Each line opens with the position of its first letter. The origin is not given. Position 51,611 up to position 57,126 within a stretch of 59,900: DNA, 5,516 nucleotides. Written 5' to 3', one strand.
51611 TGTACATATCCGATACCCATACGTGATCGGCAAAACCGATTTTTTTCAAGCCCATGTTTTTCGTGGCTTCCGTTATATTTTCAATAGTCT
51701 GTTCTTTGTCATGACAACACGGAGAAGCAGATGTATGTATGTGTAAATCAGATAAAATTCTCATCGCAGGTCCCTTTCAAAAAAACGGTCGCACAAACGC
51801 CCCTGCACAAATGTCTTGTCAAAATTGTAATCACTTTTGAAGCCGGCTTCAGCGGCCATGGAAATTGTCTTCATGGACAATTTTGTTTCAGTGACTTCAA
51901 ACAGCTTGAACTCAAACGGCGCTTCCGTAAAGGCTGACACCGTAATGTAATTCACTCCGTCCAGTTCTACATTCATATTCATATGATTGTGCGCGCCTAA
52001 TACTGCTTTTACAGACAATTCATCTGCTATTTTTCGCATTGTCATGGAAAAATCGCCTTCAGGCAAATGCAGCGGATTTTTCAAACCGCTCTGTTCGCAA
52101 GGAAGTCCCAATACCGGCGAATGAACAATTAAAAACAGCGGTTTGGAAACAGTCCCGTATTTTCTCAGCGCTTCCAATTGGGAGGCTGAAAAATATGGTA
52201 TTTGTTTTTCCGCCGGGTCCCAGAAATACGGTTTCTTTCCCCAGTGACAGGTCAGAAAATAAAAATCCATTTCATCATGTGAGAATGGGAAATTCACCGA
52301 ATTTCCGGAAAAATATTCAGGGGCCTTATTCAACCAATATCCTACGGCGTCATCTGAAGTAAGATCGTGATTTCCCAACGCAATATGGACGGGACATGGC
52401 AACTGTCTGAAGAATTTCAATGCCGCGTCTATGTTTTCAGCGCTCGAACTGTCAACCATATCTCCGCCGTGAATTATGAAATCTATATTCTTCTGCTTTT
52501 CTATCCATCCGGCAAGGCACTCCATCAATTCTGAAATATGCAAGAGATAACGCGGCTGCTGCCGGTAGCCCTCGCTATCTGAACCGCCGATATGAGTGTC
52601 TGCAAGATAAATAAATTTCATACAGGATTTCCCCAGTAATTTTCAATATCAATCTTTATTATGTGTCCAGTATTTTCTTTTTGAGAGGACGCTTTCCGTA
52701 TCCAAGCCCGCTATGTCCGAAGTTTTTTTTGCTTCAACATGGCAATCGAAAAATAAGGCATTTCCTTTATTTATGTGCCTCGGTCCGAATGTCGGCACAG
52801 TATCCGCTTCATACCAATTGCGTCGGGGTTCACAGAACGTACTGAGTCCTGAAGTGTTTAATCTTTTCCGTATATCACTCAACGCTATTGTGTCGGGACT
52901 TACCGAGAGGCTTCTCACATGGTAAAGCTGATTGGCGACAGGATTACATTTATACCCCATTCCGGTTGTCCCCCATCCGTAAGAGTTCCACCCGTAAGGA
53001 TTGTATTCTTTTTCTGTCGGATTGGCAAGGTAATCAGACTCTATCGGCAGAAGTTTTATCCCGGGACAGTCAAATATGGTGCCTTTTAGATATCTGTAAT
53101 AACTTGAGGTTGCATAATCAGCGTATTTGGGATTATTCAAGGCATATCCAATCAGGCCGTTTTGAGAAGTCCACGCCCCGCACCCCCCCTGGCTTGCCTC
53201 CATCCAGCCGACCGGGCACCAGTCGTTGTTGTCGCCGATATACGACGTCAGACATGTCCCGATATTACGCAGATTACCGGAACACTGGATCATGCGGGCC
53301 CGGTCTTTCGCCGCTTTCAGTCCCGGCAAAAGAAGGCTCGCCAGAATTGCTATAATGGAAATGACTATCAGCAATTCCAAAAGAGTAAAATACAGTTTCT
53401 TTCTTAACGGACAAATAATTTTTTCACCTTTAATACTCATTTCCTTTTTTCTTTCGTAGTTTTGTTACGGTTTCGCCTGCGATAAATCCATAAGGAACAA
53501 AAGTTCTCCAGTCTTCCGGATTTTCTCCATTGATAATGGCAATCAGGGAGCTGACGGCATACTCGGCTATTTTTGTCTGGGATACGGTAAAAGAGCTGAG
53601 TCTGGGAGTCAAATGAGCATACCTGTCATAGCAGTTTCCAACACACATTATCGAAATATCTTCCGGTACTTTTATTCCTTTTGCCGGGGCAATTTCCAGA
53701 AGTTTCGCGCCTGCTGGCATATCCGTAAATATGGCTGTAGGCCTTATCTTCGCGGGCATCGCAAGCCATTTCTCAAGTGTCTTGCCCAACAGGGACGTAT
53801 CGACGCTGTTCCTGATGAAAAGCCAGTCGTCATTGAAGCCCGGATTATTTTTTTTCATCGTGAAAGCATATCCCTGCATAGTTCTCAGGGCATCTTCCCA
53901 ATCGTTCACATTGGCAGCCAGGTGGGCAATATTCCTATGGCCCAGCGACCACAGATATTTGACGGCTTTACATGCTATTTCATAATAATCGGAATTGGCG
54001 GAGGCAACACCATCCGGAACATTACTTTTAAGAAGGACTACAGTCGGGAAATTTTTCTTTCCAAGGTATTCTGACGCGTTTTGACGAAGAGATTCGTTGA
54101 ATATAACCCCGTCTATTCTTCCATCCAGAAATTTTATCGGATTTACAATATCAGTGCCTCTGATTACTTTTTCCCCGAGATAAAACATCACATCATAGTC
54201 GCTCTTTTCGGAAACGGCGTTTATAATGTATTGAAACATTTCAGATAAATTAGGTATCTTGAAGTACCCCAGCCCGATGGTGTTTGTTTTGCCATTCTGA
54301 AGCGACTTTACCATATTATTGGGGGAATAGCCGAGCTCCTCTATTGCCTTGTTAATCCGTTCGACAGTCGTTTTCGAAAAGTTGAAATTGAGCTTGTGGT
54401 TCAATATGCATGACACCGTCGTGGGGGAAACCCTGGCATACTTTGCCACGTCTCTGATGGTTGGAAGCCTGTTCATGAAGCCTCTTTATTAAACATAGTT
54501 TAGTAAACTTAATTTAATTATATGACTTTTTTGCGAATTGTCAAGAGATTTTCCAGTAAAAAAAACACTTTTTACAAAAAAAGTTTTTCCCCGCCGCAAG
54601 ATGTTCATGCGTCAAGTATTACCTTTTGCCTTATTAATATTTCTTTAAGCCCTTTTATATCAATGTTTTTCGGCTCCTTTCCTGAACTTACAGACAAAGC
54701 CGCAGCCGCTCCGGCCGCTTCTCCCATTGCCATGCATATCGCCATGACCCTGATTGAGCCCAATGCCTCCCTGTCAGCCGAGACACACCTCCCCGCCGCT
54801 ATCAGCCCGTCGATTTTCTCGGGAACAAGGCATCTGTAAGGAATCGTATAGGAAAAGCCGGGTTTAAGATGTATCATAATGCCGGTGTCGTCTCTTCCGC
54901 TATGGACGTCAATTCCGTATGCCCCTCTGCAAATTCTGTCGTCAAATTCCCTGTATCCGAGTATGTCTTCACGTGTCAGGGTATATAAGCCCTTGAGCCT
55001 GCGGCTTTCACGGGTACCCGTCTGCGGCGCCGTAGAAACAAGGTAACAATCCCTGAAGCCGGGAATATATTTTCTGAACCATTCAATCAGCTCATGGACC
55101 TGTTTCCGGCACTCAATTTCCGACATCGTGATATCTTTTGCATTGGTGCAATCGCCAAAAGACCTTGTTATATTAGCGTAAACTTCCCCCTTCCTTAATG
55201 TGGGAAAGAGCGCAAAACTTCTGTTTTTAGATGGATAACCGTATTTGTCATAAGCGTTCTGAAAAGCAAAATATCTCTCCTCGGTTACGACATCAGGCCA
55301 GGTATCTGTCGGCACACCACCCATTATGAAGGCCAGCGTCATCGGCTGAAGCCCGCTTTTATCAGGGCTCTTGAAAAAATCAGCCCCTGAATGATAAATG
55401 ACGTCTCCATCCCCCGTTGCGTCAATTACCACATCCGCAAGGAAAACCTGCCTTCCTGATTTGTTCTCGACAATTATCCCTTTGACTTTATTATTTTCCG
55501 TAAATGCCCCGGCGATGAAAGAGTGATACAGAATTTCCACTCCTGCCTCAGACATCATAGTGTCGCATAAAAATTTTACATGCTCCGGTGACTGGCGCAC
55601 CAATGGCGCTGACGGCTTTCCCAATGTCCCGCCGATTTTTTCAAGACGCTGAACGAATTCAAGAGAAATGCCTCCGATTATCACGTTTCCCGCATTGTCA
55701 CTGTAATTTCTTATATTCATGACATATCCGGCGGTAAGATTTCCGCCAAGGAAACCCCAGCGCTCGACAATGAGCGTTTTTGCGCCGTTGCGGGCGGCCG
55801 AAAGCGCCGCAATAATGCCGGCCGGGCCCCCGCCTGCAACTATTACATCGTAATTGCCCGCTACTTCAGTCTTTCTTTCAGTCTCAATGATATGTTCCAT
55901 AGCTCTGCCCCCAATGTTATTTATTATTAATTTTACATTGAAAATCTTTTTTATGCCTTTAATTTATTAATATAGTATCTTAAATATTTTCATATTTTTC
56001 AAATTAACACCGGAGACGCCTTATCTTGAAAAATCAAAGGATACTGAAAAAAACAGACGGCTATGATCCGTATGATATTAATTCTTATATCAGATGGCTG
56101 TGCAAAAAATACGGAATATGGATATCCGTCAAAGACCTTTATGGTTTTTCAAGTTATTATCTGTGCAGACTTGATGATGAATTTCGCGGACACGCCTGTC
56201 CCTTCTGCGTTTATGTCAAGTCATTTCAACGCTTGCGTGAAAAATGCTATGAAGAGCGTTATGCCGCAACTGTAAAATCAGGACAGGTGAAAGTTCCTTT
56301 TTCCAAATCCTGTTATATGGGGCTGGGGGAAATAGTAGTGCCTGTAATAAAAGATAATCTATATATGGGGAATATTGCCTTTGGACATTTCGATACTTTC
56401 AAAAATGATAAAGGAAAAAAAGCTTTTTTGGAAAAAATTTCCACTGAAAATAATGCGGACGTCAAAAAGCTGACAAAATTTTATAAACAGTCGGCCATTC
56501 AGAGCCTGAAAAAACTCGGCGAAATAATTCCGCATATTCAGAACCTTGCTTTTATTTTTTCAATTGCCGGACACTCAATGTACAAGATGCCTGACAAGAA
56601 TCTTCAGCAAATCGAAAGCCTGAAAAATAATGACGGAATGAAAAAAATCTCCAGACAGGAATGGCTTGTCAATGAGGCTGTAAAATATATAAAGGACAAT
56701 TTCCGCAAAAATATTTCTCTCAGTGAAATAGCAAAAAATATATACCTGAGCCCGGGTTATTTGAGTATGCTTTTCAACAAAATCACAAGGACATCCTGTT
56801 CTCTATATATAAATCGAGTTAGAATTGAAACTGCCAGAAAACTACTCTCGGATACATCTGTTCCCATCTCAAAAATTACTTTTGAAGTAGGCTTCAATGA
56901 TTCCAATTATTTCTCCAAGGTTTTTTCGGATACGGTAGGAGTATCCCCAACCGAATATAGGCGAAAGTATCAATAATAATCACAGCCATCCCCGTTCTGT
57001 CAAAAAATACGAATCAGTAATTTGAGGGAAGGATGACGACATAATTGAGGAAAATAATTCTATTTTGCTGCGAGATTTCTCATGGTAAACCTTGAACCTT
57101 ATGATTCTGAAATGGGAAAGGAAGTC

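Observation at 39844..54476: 14.6-kb LacI-headed operon: pseudopilin-like gene, two phosphoesterases, two giant secreted unknowns, an amidohydrolase-like protein and a GH42-like enzyme - candidate phospho-glycan utilisation system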

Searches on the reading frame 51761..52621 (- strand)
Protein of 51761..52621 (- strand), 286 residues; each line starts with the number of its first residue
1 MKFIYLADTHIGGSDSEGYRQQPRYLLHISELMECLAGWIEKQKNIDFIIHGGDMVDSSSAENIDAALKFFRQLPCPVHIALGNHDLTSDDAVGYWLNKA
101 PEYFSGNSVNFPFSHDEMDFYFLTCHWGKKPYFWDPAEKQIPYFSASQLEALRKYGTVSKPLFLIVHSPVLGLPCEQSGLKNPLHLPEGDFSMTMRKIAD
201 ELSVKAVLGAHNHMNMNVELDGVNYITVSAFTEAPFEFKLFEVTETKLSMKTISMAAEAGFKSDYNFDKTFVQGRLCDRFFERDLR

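Call 3: search_protein_families(library=pfam, proteins=[window:51761-52621:-], max_evalue=0.01)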
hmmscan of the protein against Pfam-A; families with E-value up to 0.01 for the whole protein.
window:51761-52621:- (286 aa): 2 families
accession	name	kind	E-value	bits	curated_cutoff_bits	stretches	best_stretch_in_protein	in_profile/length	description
PF00149.33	Metallophos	-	4.4e-14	53.8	21.5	1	1-214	1-190/191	Calcineurin-like phosphoesterase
PF12850.12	Metallophos_2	-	0.00039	20.9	27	1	1-96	1-60/154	Calcineurin-like phosphoesterase superfamily domain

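Call 4: search_protein_families(library=ncbifam, proteins=[window:51761-52621:-], max_evalue=0.01)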
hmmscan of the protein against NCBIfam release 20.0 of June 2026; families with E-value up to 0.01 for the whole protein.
window:51761-52621:- (286 aa): 5 families
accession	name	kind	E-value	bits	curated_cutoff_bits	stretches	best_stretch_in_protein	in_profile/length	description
NF041029.1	Mre11_Pyroc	equivalog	5.7e-05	22.1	600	1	1-92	1-92/438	DNA double-strand break repair protein Mre11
NF053862.1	DS9_1_antiphage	equivalog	0.00065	18.6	420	1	3-88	196-290/486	anti-phage phosphoesterase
NF008359.0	PRK11148.1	equivalog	0.005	16.4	225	0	36-88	46-98/275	3',5'-cyclic-AMP phosphodiesterase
TIGR00040.1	yfcE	subfamily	0.0065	16.6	56.25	0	34-87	17-63/158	YfcE family phosphodiesterase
TIGR00619.1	sbcd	subfamily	0.0079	16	77.65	0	1-87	1-87/252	exonuclease subunit SbcD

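Call 41: search_solved_structures(query=window:51761-52621:-, max_evalue=0.1, show_alignments=1)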
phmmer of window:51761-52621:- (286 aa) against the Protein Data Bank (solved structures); distinct sequences matched with E-value up to 0.1: 3.
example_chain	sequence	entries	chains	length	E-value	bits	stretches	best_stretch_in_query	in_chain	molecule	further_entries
4hd0_A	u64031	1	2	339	0.013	18.2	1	1-89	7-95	DNA double-strand break repair protein Mre11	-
1ii7_A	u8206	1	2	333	0.015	18.1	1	1-89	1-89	Mre11 nuclease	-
3dsc_A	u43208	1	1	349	0.016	18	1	1-89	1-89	DNA double-strand break repair protein mre11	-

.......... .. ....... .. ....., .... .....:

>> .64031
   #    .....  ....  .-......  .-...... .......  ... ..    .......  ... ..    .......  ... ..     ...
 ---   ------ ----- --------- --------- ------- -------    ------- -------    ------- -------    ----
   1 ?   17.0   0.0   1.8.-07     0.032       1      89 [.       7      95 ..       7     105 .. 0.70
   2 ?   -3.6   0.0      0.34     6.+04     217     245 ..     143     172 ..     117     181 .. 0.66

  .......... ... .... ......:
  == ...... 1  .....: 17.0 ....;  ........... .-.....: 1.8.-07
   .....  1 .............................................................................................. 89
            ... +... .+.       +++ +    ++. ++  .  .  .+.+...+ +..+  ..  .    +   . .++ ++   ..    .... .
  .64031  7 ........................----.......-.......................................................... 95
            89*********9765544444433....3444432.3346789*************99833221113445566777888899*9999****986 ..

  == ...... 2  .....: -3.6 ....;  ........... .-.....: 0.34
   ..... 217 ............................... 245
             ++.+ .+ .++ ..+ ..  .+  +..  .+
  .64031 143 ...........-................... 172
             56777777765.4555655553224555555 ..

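Call 58: find_related_loci(query=A4, collection=metagenome_contigs, flank=8000)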
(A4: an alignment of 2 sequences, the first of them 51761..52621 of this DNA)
Query A4 (286 aa) in metagenome_contigs; peptide patterns used: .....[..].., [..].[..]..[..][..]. (x = any residue, [..] = any of these).
599 stretches matched a pattern (row limit reached: there are more); 3 encode a relative of the query (tblastn E <= 1e-3); 3 distinct loci.
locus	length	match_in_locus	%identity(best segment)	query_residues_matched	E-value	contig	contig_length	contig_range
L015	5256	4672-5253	45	1-196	3e-56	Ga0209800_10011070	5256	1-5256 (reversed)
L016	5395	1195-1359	78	1-286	4e-14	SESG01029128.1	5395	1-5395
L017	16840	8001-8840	45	1-281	9e-84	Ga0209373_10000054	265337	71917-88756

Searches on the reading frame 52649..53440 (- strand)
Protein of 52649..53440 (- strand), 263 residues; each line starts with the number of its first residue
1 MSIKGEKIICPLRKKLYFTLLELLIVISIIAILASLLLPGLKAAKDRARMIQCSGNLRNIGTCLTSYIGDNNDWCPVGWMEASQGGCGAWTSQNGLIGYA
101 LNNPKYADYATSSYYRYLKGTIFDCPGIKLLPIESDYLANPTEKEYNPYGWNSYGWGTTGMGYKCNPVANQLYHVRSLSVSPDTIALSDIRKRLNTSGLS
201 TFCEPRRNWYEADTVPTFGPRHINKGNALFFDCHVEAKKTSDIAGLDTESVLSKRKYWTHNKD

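Call 3: search_protein_families(library=pfam, proteins=[window:52649-53440:-], max_evalue=0.01)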
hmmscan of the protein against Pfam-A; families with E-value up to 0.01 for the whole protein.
window:52649-53440:- (263 aa): 2 families
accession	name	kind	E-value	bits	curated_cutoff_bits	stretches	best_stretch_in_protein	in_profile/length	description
PF07596.16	SBP_bac_10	-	0.0028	18.2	23.3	1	43-87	2-45/268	Protein of unknown function (DUF1559)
PF07963.17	N_methyl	-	0.0067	16.4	21.2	1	18-37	7-26/27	Prokaryotic N-terminal methylation motif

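Call 4: search_protein_families(library=ncbifam, proteins=[window:52649-53440:-], max_evalue=0.01)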
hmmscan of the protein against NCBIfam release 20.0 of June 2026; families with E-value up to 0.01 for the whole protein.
window:52649-53440:- (263 aa): 9 families
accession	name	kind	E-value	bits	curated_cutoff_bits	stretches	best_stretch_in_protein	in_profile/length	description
TIGR01710.1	typeII_sec_gspG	equivalog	4.8e-07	29.9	88.85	1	18-73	3-58/134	type II secretion system major pseudopilin GspG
NF040999.1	pilin_ComGC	equivalog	3.9e-05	23.8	75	1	18-64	4-50/84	competence type IV pilus major pilin ComGC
NF041775.1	typeIV_PilA_Myxo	equivalog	0.0001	22.3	400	1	17-71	12-66/214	type IV pilin protein PilA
NF007862.0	PRK10574.1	equivalog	0.00041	20.5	138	1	15-43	4-32/145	prepilin peptidase-dependent pilin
TIGR02532.1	IV_pilin_GFxxxE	domain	0.00083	19.1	16.3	1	18-38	4-24/24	prepilin-type N-terminal cleavage/methylation domain-containing protein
TIGR01708.2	typeII_sec_gspH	equivalog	0.00093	19.2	80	1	18-42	4-28/169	type II secretion system minor pseudopilin GspH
NF041013.1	T4P_ComGE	equivalog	0.001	19.1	49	1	18-43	6-31/83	competence type IV pilus minor pilin ComGE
NF007800.0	PRK10506.1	equivalog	0.0058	16.5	158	1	14-59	7-52/163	prepilin peptidase-dependent protein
TIGR02596.1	TIGR02596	subfamily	0.0098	16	70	0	18-44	1-27/196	Verru_Chthon cassette protein D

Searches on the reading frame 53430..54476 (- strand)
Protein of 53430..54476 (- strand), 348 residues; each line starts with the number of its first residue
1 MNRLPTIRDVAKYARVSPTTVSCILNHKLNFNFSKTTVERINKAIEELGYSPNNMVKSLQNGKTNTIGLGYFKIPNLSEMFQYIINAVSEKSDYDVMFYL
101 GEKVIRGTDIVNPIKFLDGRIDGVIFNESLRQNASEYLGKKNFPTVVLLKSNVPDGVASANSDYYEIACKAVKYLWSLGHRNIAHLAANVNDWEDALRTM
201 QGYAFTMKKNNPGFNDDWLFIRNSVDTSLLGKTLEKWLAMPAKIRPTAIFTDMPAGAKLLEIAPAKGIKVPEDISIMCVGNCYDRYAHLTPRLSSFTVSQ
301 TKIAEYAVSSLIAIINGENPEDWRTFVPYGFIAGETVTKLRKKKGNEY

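Call 3: search_protein_families(library=pfam, proteins=[window:53430-54476:-], max_evalue=0.01)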
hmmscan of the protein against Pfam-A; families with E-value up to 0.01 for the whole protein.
window:53430-54476:- (348 aa): 3 families
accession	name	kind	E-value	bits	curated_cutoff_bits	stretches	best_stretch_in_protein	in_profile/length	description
PF13377.12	Peripla_BP_3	-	2.3e-19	70.6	26.5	1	172-337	1-167/167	Periplasmic binding protein-like domain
PF00356.27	LacI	-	1.8e-14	53.6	27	1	6-53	1-46/46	Bacterial regulatory proteins, lacI family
PF00532.27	Peripla_BP_1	-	0.00046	20.2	22.2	1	119-210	56-150/281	Periplasmic binding proteins and sugar binding domain of LacI family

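Call 4: search_protein_families(library=ncbifam, proteins=[window:53430-54476:-], max_evalue=0.01)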
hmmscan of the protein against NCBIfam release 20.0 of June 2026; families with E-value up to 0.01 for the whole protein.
window:53430-54476:- (348 aa): 17 families
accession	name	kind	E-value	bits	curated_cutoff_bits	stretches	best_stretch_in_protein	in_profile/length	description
NF047341.1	lactose_RbsR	equivalog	1e-32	113.8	382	1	6-336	4-327/331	ribose utilization transcriptional repressor RbsR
TIGR01481.1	ccpA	equivalog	3.7e-26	92.3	442.35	1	6-332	4-324/330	catabolite control protein A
NF007979.0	PRK10703.1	equivalog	1.7e-25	89.9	501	1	5-320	2-314/341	HTH-type transcriptional repressor PurR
NF052440.1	TransRegGNTRPSEAE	equivalog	1.4e-23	83.5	400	1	5-323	6-319/333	HTH-type transcriptional regulator GntR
NF008269.0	PRK11041.1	equivalog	1.3e-22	80.3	436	1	5-319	10-319/342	DNA-binding transcriptional regulator CytR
NF007449.0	PRK10014.1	subfamily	1.8e-21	76.6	310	1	5-220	7-221/342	Mal regulon transcriptional regulator MalI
NF007075.0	PRK09526.1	subfamily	1.6e-20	73.3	340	1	4-194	5-195/358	LacI family DNA-binding transcriptional regulator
NF007743.0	PRK10423.1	equivalog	2e-19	69.9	531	1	6-317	3-310/330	ribose operon transcriptional repressor RbsR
NF008002.0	PRK10727.1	equivalog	9.5e-18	64.4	557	1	5-321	2-313/341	HTH-type transcriptional regulator GalR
TIGR02417.1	fruct_sucro_rep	subfamily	1.1e-15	57.7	389.55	1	6-321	1-313/327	D-fructose-responsive transcription factor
NF047913.1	TransRegIdnR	equivalog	3.3e-15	56.2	500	1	6-337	7-331/331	DNA-binding transcriptional regulator IdnR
NF007706.0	PRK10401.1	equivalog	9.6e-15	54.7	555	1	6-298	3-290/346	HTH-type transcriptional regulator GalS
NF008452.0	PRK11303.1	equivalog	4.7e-13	49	385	1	7-252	3-245/332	catabolite repressor/activator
NF051853.1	TransRegUriRCory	equivalog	5.6e-13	48.7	550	1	5-337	1-324/327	transcriptional regulator UriR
NF011563.0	PRK14987.1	equivalog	8.1e-12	45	433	1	3-319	4-313/331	gluconate operon transcriptional repressor GntR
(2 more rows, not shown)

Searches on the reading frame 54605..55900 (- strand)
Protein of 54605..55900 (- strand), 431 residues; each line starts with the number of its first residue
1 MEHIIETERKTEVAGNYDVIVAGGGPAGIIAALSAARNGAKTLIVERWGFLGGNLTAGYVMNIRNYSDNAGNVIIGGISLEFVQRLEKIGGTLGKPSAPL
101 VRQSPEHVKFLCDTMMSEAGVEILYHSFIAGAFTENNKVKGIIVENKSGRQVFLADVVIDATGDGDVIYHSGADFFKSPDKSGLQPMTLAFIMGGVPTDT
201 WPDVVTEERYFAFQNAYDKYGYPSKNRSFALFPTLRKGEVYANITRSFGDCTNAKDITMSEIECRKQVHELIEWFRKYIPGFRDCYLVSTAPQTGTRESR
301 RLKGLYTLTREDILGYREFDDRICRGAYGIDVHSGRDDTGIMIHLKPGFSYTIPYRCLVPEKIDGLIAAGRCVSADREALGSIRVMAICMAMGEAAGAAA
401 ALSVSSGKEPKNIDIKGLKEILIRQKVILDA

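Call 20: search_protein_families(library=pfam, proteins=[window:54605-55900:-], max_evalue=0.001)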
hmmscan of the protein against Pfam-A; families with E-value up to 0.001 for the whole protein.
window:54605-55900:- (431 aa): 7 families
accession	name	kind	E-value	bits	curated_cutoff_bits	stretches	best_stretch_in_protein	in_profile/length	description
PF12831.13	FAD_oxidored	-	9.7e-116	387.9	27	1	18-422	1-416/416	FAD dependent oxidoreductase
PF00890.30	FAD_binding_2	-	3.8e-09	36.7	20.4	1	18-56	1-39/414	FAD binding domain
PF07992.20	Pyr_redox_2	-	1.5e-06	28.3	26.1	1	17-54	1-34/291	Pyridine nucleotide-disulphide oxidoreductase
PF03486.20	HI0933_like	-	2.3e-06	27.7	50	1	18-55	2-39/244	HI0933-like protein Rossmann domain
PF01134.28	GIDA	-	3e-05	23.7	22.1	1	18-45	1-28/391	Glucose inhibited division protein A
PF01494.25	FAD_binding_3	-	0.00013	21.8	22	1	17-48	2-33/349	FAD binding domain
PF01266.30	DAO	-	0.0003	20.9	27.9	0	18-52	1-35/353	FAD dependent oxidoreductase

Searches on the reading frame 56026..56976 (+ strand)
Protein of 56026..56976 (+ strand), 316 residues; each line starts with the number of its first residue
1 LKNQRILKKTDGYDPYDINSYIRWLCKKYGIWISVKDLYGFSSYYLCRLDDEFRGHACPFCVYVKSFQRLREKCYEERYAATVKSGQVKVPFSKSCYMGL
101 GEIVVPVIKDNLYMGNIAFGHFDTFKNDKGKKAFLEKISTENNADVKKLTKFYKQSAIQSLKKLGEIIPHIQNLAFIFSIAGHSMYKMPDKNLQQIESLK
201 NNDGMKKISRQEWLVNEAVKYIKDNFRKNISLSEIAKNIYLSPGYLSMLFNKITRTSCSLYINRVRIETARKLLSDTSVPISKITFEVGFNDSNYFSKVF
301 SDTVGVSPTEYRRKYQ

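Call 20: search_protein_families(library=pfam, proteins=[window:56026-56976:+], max_evalue=0.001)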
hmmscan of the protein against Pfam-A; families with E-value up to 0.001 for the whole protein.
window:56026-56976:+ (316 aa): 3 families
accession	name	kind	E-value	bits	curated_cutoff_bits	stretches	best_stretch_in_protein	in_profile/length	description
PF12833.13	HTH_18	-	3.1e-19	69.5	33.6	1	235-314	1-80/80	Helix-turn-helix domain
PF00165.29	HTH_AraC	-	2.8e-13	50.1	26.6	1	276-313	6-42/42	Bacterial regulatory helix-turn-helix proteins, AraC family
PF10114.15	PocR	-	2.9e-11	43.8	23.9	1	56-178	38-157/162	Sensory domain found in PocR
